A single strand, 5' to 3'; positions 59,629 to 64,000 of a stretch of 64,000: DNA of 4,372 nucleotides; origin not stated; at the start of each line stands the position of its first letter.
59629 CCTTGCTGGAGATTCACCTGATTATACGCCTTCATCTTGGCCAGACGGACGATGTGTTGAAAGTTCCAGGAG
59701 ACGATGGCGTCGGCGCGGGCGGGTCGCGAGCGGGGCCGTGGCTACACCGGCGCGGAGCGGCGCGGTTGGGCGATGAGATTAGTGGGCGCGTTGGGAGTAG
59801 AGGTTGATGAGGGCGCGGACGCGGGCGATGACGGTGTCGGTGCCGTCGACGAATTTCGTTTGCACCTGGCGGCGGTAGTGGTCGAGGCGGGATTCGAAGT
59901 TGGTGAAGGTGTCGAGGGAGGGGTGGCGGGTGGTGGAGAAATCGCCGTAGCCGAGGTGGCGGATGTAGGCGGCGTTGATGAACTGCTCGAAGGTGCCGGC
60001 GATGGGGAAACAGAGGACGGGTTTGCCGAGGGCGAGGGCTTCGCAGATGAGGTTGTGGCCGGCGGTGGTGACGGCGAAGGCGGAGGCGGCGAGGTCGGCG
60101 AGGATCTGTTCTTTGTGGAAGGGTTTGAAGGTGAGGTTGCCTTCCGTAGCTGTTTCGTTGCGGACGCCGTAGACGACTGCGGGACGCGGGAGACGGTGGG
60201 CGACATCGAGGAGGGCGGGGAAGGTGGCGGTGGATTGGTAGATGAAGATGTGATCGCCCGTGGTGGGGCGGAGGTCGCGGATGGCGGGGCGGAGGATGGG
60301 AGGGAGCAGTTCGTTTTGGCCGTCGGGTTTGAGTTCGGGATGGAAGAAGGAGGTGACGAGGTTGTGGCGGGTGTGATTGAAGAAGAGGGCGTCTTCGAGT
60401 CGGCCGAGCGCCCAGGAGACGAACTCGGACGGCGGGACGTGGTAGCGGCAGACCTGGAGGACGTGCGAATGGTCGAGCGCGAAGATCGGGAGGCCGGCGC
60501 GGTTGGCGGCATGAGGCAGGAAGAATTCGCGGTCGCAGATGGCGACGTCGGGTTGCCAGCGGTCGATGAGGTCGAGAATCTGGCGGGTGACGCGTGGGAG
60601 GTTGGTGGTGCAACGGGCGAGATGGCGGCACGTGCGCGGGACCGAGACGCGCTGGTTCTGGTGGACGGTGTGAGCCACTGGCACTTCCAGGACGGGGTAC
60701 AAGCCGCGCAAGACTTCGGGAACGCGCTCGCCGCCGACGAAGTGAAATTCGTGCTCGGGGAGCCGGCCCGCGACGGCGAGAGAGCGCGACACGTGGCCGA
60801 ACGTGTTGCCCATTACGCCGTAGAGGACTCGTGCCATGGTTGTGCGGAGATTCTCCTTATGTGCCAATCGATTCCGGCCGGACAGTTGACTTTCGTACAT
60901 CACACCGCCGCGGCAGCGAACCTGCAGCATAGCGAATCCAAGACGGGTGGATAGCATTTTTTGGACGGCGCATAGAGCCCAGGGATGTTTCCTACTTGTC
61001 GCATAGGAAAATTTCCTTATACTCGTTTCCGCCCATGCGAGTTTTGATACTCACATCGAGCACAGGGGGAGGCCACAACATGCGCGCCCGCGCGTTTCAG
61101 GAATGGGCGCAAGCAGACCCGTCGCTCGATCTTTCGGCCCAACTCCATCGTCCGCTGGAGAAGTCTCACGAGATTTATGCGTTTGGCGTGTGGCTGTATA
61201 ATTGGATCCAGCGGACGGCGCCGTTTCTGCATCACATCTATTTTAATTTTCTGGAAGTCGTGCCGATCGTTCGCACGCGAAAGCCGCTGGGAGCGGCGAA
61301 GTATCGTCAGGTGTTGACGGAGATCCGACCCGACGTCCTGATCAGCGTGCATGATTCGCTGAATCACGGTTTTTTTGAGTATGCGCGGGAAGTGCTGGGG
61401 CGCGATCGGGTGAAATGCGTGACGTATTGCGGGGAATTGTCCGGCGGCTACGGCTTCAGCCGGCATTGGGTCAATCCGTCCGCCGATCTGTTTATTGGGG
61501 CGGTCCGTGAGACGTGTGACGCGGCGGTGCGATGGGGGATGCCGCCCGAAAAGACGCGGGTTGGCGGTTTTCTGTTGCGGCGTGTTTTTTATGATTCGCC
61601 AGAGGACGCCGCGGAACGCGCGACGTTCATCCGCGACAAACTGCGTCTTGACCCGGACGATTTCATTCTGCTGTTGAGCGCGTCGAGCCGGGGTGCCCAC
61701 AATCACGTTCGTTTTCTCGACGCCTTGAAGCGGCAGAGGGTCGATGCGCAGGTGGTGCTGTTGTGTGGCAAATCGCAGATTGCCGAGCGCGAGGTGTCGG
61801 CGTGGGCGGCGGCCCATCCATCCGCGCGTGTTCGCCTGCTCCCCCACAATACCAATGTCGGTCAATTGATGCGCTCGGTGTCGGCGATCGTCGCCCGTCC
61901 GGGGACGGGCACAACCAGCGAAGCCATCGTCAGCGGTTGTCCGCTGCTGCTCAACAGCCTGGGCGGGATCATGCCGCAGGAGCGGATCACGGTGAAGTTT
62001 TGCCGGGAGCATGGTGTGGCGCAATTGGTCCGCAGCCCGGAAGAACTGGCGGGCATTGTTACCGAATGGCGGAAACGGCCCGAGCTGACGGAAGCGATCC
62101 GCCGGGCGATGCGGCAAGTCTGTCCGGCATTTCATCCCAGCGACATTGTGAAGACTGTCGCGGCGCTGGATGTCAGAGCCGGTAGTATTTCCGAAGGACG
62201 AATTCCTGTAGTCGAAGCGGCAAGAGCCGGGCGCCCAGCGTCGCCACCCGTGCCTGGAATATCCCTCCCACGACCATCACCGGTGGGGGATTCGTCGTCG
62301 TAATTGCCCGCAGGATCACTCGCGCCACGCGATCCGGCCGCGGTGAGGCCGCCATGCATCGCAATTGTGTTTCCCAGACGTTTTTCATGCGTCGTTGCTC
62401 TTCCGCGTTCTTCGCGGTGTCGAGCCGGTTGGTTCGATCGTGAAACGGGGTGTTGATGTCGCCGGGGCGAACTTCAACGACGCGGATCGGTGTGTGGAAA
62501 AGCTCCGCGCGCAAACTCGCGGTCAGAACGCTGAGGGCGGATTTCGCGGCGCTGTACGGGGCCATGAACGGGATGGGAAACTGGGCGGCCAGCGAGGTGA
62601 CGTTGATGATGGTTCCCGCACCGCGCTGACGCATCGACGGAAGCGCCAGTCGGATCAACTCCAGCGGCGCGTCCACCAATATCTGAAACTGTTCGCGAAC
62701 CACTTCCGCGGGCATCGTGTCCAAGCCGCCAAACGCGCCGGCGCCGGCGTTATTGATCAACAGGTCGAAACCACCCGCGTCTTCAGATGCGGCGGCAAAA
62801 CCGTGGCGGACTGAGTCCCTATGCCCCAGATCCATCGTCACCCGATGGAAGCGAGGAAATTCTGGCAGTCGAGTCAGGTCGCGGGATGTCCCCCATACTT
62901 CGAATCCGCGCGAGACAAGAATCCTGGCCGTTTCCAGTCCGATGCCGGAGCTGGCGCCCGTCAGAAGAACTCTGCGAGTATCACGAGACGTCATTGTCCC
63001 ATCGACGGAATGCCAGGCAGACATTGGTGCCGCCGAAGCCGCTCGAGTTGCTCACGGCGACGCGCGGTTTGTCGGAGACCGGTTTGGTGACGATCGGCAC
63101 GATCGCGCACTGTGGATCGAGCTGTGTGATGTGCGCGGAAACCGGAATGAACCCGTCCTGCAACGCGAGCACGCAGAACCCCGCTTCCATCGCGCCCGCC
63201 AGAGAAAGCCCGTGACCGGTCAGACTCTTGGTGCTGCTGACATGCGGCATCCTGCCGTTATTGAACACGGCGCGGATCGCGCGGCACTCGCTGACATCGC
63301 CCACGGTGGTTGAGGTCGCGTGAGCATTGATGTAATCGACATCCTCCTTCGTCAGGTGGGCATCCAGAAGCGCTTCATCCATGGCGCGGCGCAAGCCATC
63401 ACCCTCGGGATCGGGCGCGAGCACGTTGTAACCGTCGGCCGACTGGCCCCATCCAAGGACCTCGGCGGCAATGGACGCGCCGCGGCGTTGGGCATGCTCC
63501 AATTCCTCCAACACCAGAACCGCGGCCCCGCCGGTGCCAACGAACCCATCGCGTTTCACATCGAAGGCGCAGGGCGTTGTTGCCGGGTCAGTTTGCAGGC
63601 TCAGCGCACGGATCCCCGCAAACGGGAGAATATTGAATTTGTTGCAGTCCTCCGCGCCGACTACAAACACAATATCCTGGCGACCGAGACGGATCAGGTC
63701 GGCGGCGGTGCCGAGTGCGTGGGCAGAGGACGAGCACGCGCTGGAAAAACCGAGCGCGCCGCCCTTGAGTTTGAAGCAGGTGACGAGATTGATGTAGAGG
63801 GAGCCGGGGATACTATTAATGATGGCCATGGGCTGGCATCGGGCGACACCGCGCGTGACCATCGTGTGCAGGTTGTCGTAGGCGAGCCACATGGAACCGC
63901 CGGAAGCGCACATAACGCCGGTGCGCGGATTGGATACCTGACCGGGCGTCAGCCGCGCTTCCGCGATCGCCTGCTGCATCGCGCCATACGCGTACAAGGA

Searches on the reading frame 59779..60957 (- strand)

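Call 11: search_protein_families(library=pfam, proteins=[window:59779-60957:-], max_evalue=0.001)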
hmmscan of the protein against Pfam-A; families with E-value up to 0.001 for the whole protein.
window:59779-60957:- (392 aa): 2 families
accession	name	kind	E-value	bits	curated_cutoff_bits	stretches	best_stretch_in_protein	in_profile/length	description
PF13528.12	Glyco_trans_1_3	-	8.3e-60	203.1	25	1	42-357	1-320/322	Glycosyl transferase family 1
PF04101.22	Glyco_tran_28_C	-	6.4e-05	23.5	22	1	275-338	56-120/166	Glycosyltransferase family 28 C-terminal domain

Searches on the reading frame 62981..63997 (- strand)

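Call 48: search_protein_families(library=pfam, proteins=[window:62981-63997:-], max_evalue=0.001)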
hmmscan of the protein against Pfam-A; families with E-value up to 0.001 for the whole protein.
window:62981-63997:- (338 aa): 4 families
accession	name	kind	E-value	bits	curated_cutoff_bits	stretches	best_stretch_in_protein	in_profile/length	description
PF02801.28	Ketoacyl-synt_C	-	3.9e-32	111.2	20.8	1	178-290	2-118/119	Beta-ketoacyl synthase, C-terminal domain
PF00109.32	ketoacyl-synt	-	1.8e-22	80.6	20.8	1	3-169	93-252/252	Beta-ketoacyl synthase, N-terminal domain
PF08545.16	ACP_syn_III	-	8.6e-05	22.8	24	1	85-120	4-39/80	3-Oxoacyl-[acyl-carrier-protein (ACP)] synthase III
PF00108.29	Thiolase_N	-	0.00028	20.8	26.4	0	85-118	82-115/260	Thiolase, N-terminal domain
